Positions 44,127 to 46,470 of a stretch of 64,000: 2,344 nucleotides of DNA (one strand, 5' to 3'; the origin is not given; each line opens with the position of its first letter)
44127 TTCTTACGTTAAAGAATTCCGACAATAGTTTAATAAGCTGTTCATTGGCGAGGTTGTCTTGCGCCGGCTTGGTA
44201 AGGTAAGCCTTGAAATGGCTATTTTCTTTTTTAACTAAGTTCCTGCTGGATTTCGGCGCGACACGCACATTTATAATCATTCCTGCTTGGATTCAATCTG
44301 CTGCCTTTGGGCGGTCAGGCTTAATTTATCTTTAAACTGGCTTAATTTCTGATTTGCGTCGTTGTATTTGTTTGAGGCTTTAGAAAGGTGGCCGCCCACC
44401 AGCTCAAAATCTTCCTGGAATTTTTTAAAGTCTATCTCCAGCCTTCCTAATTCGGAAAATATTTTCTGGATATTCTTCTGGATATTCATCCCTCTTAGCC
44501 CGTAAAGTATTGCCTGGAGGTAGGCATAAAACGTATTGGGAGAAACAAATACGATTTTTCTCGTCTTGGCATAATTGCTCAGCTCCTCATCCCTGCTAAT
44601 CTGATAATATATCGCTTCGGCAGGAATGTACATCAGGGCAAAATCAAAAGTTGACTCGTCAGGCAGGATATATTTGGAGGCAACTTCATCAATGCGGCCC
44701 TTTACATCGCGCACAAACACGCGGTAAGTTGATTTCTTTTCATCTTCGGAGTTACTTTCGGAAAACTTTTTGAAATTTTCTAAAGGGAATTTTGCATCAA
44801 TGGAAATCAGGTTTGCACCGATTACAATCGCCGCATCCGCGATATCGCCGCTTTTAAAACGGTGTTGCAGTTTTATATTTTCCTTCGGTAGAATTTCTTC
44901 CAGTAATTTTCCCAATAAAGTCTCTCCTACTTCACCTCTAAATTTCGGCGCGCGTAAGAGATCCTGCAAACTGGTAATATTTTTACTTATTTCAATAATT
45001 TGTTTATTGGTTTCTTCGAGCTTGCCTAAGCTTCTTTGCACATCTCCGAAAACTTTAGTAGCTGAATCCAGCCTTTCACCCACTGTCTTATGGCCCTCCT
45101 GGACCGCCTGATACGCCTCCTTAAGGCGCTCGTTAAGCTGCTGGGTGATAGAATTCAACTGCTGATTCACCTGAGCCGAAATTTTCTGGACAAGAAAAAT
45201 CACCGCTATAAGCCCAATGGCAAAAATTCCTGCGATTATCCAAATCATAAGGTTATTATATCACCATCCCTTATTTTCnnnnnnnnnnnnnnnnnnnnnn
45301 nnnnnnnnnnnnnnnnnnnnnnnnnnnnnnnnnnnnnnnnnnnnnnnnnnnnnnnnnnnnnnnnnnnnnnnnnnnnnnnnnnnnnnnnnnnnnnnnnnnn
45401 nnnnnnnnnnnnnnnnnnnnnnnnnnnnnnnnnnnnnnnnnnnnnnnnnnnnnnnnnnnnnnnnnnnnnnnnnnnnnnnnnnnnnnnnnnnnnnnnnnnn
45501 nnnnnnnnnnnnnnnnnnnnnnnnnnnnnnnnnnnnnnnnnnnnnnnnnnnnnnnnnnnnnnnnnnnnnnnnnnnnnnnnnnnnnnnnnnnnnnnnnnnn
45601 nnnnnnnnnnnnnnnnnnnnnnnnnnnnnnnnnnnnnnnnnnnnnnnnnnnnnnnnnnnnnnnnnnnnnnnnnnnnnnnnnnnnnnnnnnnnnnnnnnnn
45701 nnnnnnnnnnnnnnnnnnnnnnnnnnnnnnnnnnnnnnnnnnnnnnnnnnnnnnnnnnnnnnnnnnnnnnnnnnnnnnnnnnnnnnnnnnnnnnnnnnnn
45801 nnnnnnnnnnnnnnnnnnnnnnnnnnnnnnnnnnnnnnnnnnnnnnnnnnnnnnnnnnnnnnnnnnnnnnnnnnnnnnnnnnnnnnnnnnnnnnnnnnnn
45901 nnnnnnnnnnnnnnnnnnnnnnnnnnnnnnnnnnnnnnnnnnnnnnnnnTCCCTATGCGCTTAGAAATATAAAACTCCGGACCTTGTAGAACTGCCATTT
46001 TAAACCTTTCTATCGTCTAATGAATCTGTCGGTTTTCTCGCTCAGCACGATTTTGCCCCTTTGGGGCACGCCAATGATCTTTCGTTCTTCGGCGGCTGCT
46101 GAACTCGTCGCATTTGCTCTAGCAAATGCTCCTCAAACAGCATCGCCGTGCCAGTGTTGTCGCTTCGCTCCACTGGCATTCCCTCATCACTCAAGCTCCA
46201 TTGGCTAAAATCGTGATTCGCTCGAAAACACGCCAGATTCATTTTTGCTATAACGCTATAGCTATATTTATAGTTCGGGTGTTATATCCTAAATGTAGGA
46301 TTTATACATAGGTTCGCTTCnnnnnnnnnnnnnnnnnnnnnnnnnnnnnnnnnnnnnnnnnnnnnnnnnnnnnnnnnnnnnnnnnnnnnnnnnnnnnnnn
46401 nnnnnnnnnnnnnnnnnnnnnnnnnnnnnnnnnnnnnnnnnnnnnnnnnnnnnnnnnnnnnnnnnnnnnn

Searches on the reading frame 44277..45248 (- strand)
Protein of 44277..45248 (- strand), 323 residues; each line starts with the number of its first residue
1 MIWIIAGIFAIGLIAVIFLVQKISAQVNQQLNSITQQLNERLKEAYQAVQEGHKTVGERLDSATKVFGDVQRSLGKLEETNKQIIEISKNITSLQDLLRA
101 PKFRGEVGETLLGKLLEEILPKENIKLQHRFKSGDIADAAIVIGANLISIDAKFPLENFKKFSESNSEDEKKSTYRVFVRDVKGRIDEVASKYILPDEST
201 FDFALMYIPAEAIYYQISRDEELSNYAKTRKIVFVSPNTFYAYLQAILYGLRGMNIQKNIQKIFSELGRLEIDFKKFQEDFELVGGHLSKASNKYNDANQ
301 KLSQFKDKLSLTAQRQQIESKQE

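Call 11: search_protein_families(library=pfam, proteins=[window:44277-45248:-])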
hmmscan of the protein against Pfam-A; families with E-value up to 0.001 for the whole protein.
window:44277-45248:- (323 aa): 2 families
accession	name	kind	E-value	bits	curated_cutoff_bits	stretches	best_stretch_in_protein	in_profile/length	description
PF02646.22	RmuC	-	4.8e-52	177.3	26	1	29-313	1-278/291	RmuC family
PF06009.19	Laminin_II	-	5.5e-06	26.9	33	1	21-94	9-81/138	Laminin Domain II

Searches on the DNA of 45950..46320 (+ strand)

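Call 19: search_rna_families(source=window, start=45950, end=46320, threshold=evalue, max_evalue=10, show_alignments=2)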
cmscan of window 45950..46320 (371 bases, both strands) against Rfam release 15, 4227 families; matches with E-value up to 10: 0.
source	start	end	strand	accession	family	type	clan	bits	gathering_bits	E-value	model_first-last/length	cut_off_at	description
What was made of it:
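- On Any Rfam 15 family: Nothing matches at E <= 10 on copy 2 (call 19).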

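Call 22: build_rna_model(alignment_id=A1)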
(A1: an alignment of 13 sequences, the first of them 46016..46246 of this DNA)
Model R1 built from alignment A1 (13 sequences, 265 columns); structure: RNAalifold consensus.
model positions 237; base pairs 61; branch points 2; effective number of sequences 1.61; information 0.59 bits per position. Calibrated on 0.2 Mb of random sequence (short: E-values are rough).
structure used (alignment columns):
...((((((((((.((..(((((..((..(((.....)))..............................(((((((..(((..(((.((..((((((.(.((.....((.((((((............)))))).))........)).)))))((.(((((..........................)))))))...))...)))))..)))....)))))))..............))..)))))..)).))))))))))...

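Call 23: search_with_rna_model(model_id=R1, source=window, max_evalue=10, show_alignments=3)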
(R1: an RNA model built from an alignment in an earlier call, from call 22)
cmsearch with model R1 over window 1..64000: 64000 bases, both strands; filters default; matches with E-value up to 10: 6.
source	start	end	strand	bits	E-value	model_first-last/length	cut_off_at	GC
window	46016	46246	+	241.9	6.2e-74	1-237/237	no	0.5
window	33026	33169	+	42.3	3.5e-12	1-237/237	no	0.57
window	33026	33169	-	29.9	2.3e-08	1-237/237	no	0.57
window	46016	46246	-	25.3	6.4e-07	1-237/237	no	0.5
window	45315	45355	+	4.9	1.3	1-237/237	no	0.32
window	45508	45579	+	4.5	1.6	1-237/237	no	0.38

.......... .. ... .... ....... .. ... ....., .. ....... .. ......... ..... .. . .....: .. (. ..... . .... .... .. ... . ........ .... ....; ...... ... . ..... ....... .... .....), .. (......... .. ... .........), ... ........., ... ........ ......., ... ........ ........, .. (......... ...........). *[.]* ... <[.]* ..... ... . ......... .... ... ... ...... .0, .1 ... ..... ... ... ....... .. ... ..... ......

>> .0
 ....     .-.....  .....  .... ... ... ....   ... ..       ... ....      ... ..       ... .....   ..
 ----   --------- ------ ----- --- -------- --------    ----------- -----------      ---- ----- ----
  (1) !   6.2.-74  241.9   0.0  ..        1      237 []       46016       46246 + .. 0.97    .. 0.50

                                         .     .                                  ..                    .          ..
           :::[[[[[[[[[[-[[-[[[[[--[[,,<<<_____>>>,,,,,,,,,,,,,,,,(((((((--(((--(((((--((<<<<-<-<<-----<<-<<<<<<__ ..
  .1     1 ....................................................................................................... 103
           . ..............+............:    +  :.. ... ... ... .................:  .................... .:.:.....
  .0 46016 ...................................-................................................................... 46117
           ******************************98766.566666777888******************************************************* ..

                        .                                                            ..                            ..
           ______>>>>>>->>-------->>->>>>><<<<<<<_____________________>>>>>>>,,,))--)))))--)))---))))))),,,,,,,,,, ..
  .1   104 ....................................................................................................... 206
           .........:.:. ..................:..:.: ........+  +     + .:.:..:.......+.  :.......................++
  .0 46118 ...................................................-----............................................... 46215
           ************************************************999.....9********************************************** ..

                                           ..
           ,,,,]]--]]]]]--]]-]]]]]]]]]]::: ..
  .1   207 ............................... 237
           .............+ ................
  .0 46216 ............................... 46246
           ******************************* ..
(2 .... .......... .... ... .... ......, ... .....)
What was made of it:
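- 46016..46246 (+): Copy 2: a canonical full-length 'type A' element. CM R1 scores 241.9 bits, E = 6e-74, over the full model (call 23).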

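Call 24: search_with_rna_model(model_id=R1, sources=[L003, L004, L007, L011, L019, L024, L025, L026, L033, L034, L038, L040, L044, L053, L059, L061, L067, L068, L073, L075, L078, L080, L081, L082, L086, L092, L094, L095, L097, L099, L103, L105, L110, L114, L051, L028, L035, L042, L107], max_evalue=1)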
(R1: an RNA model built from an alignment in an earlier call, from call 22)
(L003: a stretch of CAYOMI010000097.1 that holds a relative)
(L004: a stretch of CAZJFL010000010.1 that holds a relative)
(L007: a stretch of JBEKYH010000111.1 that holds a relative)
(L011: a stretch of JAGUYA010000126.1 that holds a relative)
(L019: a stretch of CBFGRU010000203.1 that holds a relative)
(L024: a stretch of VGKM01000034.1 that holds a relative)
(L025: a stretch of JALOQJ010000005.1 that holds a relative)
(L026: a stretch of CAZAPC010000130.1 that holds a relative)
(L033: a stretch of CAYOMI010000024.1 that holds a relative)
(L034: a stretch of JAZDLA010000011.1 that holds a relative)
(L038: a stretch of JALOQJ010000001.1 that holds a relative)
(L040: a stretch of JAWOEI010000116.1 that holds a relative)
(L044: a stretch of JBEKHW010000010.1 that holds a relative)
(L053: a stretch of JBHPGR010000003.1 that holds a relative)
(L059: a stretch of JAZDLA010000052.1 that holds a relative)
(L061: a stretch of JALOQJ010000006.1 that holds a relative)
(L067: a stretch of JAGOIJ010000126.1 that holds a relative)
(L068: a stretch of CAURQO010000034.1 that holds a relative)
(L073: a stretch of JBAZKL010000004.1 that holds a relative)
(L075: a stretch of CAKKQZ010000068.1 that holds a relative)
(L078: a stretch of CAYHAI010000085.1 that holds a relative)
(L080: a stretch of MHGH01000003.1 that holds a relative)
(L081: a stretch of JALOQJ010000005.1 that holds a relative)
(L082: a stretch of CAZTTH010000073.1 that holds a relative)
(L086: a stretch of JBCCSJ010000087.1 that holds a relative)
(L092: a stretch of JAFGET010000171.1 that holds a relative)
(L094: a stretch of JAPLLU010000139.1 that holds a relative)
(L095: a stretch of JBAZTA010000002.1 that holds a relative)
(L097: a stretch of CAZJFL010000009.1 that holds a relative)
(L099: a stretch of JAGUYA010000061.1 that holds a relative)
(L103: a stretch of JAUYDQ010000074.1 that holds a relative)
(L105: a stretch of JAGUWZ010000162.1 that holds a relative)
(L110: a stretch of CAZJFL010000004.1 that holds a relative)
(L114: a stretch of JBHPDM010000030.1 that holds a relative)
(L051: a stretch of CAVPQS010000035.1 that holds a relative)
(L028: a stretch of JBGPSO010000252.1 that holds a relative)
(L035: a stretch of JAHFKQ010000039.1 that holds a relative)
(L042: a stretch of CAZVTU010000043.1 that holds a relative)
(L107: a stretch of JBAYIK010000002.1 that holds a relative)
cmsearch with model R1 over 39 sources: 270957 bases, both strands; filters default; matches with E-value up to 1: 49.
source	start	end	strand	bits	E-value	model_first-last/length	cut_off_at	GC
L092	6663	6903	+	249.1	1.5e-75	1-237/237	no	0.52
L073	4032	4272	+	243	1.2e-73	1-237/237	no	0.48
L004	3868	4115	-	242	2.4e-73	1-237/237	no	0.53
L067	2272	2512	+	236.4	1.3e-71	1-237/237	no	0.51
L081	6109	6351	-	234.3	5.7e-71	1-237/237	no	0.49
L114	5096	5326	+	230.7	7.7e-70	1-237/237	no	0.52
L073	5307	5557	-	230.3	1e-69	1-237/237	no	0.47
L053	4772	4999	+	226.2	1.8e-68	1-237/237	no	0.53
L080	2493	2709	-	212.5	3.3e-64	1-237/237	no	0.48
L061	7374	7617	-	210.3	1.5e-63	1-237/237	no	0.57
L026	464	687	-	195.8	4.6e-59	1-237/237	no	0.54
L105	5934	6173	+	193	3.4e-58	1-237/237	no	0.46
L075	2914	3215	-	169.1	8.5e-51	1-237/237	no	0.52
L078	4499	4662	+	104.4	9.2e-31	1-168/237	3'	0.56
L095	3644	3762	-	92.5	4.3e-27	1-237/237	no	0.45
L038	5822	5921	-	78.9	7.1e-23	1-237/237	no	0.48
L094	1617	1711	-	71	1.9e-20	1-237/237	no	0.43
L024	2972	3104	-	70.9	2e-20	1-237/237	no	0.46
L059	4104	4193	-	64.2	2.4e-18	1-237/237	no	0.39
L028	1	57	+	54.4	2.7e-15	181-237/237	5'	0.44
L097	6990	7242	+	53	7.3e-15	1-237/237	no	0.53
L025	1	84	-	52.3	1.2e-14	1-79/237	3'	0.51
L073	5307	5557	+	40.2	6.4e-11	1-237/237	no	0.47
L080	2493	2709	+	39.7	9.3e-11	1-237/237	no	0.48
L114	5096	5326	-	36.9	6.7e-10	1-237/237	no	0.52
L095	3644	3762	+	34.9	2.8e-09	1-237/237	no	0.45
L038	5822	5921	+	34.9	2.9e-09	1-237/237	no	0.48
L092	6663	6903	-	32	2.2e-08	1-237/237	no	0.52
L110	6385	6447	-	30.2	8e-08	1-237/237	no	0.41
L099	6457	6682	-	29.2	1.6e-07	1-237/237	no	0.41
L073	4032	4272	-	28.3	3.2e-07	1-237/237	no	0.48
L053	4772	4999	-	27.3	6.5e-07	1-237/237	no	0.53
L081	6109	6351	+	26.7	9.6e-07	1-237/237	no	0.49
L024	2972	3104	+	26.3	1.3e-06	1-237/237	no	0.46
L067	2272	2512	-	24.5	4.6e-06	1-237/237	no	0.51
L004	3868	4115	+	21.4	4.4e-05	1-237/237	no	0.53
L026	464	687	+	19.3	0.00019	1-237/237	no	0.54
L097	6990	7242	-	17.3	0.00079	1-237/237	no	0.53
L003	4423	4647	-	17.1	0.0009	1-237/237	no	0.45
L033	5409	5623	-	15.8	0.0023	1-237/237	no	0.43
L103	518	569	-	15.2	0.0035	1-237/237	no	0.46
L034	3946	4049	-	15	0.0042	1-237/237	no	0.39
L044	6246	6301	+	14.1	0.0078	1-237/237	no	0.45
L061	7374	7647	+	11.9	0.036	1-237/237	no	0.54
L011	55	137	+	11.2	0.062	1-237/237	no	0.47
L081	5938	5975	+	10.3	0.11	1-237/237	no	0.34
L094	5085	5117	+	9.5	0.2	1-237/237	no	0.39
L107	6089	6136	-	9.5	0.2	1-237/237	no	0.38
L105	6018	6065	-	7.5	0.86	83-130/237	no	0.44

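Call 38: search_with_rna_model(model_id=R1, sources=[L117, L118, L119, L120, L121, L122, L123, L124, L125, L126, L127, L128, L129, L130, L131, L132, L133, L134, L135, L136, L137, L138, L139, L140, L141, L142, L143, L144, L145, L146, L147, L148, L149, L150, L151, L152, L153, L154, L155, L156, L157, L158, L159, L160, L161, L162, L163, L164, L165, L166, L167, L168, L169, L170, L171, L172, L173, L174, L175, L176, L177, L178, L179, L180, L181, L182, L183, L184, L185, L186, L187, L188, L189, L190, L191, L192, L193, L194, L195, L196, L197, L198, L199, L200, L201, L202, L203, L204, L205, L206, L207, L208, L209, L210, L211, L212, L213, L214, L215, L216], max_evalue=1e-40, make_alignment=true)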
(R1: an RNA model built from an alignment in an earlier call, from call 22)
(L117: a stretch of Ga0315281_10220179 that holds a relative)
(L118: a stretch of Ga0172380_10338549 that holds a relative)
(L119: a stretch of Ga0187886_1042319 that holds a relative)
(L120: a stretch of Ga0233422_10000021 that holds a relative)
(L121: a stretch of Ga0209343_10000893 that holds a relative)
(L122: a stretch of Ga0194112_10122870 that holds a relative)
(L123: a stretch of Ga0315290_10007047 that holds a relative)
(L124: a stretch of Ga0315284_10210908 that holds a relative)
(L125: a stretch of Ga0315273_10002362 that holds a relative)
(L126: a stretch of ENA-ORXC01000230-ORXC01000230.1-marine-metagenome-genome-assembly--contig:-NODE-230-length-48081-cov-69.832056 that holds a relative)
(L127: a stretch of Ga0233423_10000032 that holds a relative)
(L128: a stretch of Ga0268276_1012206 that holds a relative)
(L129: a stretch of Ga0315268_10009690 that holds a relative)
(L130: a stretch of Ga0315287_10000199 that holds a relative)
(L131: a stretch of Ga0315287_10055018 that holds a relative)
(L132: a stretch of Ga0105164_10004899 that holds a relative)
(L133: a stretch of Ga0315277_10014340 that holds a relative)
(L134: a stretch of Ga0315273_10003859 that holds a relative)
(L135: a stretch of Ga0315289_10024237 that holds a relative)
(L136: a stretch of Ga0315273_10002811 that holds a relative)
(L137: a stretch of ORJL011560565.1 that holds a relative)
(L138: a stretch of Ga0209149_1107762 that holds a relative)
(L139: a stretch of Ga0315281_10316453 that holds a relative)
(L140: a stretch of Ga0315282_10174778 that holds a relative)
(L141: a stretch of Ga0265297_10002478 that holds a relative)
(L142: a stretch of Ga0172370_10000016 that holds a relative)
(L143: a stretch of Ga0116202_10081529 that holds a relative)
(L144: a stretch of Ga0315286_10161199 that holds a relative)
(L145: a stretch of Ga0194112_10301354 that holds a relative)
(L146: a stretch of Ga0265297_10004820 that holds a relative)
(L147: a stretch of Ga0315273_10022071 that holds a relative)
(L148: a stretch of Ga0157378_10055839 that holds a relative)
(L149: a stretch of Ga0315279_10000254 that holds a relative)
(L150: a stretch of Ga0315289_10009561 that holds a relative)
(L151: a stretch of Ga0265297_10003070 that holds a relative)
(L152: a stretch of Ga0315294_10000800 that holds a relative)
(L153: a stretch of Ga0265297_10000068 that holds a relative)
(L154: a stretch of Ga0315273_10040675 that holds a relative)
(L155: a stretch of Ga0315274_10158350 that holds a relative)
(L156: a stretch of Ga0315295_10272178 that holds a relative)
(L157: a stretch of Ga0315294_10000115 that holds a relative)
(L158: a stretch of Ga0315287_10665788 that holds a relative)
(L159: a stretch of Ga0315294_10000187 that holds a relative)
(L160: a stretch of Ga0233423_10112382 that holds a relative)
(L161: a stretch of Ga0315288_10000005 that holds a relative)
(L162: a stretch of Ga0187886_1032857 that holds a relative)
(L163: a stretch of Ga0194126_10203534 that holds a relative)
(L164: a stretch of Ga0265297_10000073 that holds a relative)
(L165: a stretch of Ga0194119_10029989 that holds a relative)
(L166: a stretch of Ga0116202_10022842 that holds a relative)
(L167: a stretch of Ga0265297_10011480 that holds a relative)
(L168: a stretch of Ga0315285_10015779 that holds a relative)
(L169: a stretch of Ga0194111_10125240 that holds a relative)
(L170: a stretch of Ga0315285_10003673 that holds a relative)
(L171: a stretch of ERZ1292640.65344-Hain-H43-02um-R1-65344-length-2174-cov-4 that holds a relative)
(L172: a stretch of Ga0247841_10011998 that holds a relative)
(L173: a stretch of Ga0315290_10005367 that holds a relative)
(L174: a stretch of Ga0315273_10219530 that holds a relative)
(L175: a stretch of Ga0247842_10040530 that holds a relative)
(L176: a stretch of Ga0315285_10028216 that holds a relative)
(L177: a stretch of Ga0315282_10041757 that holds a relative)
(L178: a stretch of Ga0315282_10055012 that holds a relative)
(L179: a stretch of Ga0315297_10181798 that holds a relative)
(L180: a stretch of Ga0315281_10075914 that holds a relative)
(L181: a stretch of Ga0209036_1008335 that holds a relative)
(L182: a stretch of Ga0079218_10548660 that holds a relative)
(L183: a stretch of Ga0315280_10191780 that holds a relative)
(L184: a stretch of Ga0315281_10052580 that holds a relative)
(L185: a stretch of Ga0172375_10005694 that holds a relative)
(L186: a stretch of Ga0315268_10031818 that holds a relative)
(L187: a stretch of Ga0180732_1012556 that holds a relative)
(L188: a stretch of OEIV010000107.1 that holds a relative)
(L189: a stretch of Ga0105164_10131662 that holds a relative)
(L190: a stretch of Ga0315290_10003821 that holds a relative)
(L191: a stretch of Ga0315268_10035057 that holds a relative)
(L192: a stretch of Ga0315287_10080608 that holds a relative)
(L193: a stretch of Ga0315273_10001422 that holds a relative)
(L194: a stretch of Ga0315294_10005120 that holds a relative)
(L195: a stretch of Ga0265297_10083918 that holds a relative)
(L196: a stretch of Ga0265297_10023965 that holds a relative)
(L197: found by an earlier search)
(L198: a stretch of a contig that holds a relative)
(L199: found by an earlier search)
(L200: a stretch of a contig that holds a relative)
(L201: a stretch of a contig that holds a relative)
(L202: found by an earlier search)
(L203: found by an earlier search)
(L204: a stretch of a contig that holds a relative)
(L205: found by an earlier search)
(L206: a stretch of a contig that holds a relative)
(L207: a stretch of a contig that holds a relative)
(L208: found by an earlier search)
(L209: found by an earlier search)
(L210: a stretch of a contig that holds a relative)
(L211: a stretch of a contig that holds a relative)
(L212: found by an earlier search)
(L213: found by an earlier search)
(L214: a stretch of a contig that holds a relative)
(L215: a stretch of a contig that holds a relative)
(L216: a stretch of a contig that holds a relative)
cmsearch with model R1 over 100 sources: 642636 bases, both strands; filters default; matches with E-value up to 1e-40: 52.
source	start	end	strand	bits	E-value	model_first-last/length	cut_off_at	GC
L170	1102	1322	-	249.5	2.7e-75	1-237/237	no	0.48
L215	1005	1242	+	244.3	1.1e-73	1-237/237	no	0.51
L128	2534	2781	+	242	5.8e-73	1-237/237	no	0.53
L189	811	1044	+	240.4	1.8e-72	1-237/237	no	0.5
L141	8266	8502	-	236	4.2e-71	1-237/237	no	0.5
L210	239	478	-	232.1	6.7e-70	1-237/237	no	0.55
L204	5969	6204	-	230.5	2.1e-69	1-237/237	no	0.54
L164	410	660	-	230.3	2.4e-69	1-237/237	no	0.47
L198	131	367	+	230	2.9e-69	1-237/237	no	0.51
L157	1761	1994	-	229.6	3.8e-69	1-237/237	no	0.5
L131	4016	4252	+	228.2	1.1e-68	1-237/237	no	0.53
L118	245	465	+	226.6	3.2e-68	1-237/237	no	0.48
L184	3303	3539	-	226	5e-68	1-237/237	no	0.54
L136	12869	13098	-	222.4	6.7e-67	1-237/237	no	0.48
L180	3304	3537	+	221.6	1.2e-66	1-237/237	no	0.54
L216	740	989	-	221.5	1.2e-66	1-237/237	no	0.52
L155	2566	2844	+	218.6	1e-65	1-237/237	no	0.5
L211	1278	1494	-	212.5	7.9e-64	1-237/237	no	0.48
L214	1885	2104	-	211.4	1.6e-63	1-237/237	no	0.51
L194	11353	11592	+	211.2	1.9e-63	1-237/237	no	0.52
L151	9270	9539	+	210.7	2.7e-63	1-237/237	no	0.48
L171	1841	2079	-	209.3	7.3e-63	1-237/237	no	0.55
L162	1579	1806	+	207.7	2.3e-62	1-237/237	no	0.53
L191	352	575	-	207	3.8e-62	1-237/237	no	0.53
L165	5078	5324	-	205.5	1.1e-61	1-237/237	no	0.5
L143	820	1032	+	203.9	3.6e-61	1-237/237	no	0.45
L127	12613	12852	-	201.5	1.9e-60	1-237/237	no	0.53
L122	16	229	-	199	1.1e-59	1-237/237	no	0.54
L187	2098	2320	+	198.9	1.3e-59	1-237/237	no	0.52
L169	538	765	+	195.9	1e-58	1-237/237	no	0.55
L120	3837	4059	-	195.9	1e-58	1-237/237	no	0.49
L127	8304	8526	+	195.9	1e-58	1-237/237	no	0.49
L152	215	446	+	195.5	1.4e-58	1-237/237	no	0.57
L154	2862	3125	-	192.3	1.4e-57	1-237/237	no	0.52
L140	867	1093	-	191.1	3.3e-57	1-237/237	no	0.56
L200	745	975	-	189.8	8e-57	1-237/237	no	0.51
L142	11543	11783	-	187.2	5e-56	1-237/237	no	0.55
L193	1969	2179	-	186.4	9.3e-56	1-237/237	no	0.46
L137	2019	2237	-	185.6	1.7e-55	1-237/237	no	0.52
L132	7300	7529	-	176.5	1.1e-52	1-237/237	no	0.51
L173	1512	1726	-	175.6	2e-52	1-237/237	no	0.51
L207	319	533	-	175.6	2e-52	1-237/237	no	0.51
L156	37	258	-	174.9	3.4e-52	1-237/237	no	0.5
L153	13922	14165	+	173.3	1e-51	1-237/237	no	0.52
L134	30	253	+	173.1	1.1e-51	1-237/237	no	0.55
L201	2779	2997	+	169.8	1.2e-50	1-237/237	no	0.52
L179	501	724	+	169.6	1.4e-50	1-237/237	no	0.56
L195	1900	2122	-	168.8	2.6e-50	1-237/237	no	0.49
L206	12699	12935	+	168.4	3.3e-50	1-237/237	no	0.55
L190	3624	3839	-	165.1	3.6e-49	1-237/237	no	0.54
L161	8948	9170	-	164.3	6.4e-49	1-237/237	no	0.48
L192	586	818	-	154.1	8.8e-46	1-237/237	no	0.54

Alignment A3: 52 matches aligned to the model, 359 columns, each read 5' to 3' on its own strand. Consensus structure (alignment columns), stored with it:
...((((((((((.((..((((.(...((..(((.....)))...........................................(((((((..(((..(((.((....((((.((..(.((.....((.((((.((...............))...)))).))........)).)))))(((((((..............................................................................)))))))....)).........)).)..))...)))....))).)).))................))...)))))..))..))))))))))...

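Call 50: search_with_rna_model(model_id=R1, sources=[L237, L238, L239, L240, L241], max_evalue=1)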
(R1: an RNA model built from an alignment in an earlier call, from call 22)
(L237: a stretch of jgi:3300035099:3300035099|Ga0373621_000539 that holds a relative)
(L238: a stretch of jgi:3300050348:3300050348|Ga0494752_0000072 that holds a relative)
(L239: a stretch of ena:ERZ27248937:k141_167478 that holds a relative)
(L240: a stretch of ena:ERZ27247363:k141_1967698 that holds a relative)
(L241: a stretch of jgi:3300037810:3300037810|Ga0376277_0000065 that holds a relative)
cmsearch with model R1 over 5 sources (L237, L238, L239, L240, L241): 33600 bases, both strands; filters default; matches with E-value up to 1: 3.
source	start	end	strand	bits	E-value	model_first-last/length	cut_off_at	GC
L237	2731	2983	-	25.5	2.8e-07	1-237/237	no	0.5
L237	2731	2983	+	8.1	0.07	1-237/237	no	0.5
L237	2538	2595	+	6.2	0.27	1-237/237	no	0.41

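Call 63: search_dna_similar(query=window:46016-46246:+, collection=plasmids, mode=distant, max_evalue=0.001, max_rows=10)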
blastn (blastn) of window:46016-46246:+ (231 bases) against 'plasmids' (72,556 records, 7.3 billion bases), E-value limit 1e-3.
No match.

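Call 64: search_dna_similar(query=window:46016-46246:+, collection=phages, mode=distant, max_evalue=0.001, max_rows=10)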
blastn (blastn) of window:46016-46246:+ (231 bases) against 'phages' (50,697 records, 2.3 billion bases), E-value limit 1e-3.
No match.
